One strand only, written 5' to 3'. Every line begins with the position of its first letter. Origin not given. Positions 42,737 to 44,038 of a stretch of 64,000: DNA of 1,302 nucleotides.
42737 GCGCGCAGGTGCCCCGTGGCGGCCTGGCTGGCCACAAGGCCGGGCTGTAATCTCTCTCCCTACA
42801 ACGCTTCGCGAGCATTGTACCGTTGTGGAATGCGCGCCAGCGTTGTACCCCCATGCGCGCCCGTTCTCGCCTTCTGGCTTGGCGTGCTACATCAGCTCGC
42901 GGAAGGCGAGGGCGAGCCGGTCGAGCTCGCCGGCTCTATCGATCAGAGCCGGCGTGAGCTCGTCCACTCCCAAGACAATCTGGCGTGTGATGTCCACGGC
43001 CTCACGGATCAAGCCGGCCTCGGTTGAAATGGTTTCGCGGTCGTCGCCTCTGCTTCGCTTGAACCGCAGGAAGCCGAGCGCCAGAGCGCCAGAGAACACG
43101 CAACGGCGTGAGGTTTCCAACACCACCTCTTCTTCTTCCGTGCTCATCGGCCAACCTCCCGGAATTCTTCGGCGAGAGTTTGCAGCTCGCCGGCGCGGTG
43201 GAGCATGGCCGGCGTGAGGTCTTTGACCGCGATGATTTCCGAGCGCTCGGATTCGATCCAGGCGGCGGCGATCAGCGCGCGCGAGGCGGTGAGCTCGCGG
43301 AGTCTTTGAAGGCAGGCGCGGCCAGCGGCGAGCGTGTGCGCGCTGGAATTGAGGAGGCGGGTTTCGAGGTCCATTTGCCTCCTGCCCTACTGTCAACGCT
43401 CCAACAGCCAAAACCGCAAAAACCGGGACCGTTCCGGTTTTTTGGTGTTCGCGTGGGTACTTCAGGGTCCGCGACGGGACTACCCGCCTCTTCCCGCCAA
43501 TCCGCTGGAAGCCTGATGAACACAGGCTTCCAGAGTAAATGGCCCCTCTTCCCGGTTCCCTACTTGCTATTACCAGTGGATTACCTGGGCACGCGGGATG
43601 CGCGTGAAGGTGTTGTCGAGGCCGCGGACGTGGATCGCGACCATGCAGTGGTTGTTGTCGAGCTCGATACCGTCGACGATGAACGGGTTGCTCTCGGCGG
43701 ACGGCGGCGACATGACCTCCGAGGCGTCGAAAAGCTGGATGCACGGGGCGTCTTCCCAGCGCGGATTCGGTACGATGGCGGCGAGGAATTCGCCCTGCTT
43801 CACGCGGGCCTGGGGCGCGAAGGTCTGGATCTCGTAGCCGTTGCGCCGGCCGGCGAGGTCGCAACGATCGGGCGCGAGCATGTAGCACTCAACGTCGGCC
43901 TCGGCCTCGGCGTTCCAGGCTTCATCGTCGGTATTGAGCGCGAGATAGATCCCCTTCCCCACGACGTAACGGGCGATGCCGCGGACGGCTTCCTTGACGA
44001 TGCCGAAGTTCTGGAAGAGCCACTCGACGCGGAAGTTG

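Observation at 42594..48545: The same roughly 130-bp sequence precedes both terS genes, but with different flanking repeat sets: candidate shared cos core with private TerS-binding sites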

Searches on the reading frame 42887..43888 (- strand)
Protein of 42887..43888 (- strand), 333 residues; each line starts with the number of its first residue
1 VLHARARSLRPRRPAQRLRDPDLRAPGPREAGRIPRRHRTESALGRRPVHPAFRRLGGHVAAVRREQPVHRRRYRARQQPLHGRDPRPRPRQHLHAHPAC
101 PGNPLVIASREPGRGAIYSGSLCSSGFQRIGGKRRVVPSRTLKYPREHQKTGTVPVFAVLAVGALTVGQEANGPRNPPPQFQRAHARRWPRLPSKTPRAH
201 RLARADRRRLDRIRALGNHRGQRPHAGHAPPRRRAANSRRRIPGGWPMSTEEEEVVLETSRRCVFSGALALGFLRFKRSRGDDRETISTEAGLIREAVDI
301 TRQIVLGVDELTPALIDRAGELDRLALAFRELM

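Call 8: search_protein_families(library=pfam, proteins=[window:42887-43888:-], max_evalue=0.01)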
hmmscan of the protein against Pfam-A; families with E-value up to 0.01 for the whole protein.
window:42887-43888:- (333 aa): 0 families

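Call 9: search_protein_families(library=phrogs, proteins=[window:42887-43888:-], max_evalue=0.001)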
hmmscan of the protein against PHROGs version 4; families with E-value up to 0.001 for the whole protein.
window:42887-43888:- (333 aa): 0 families
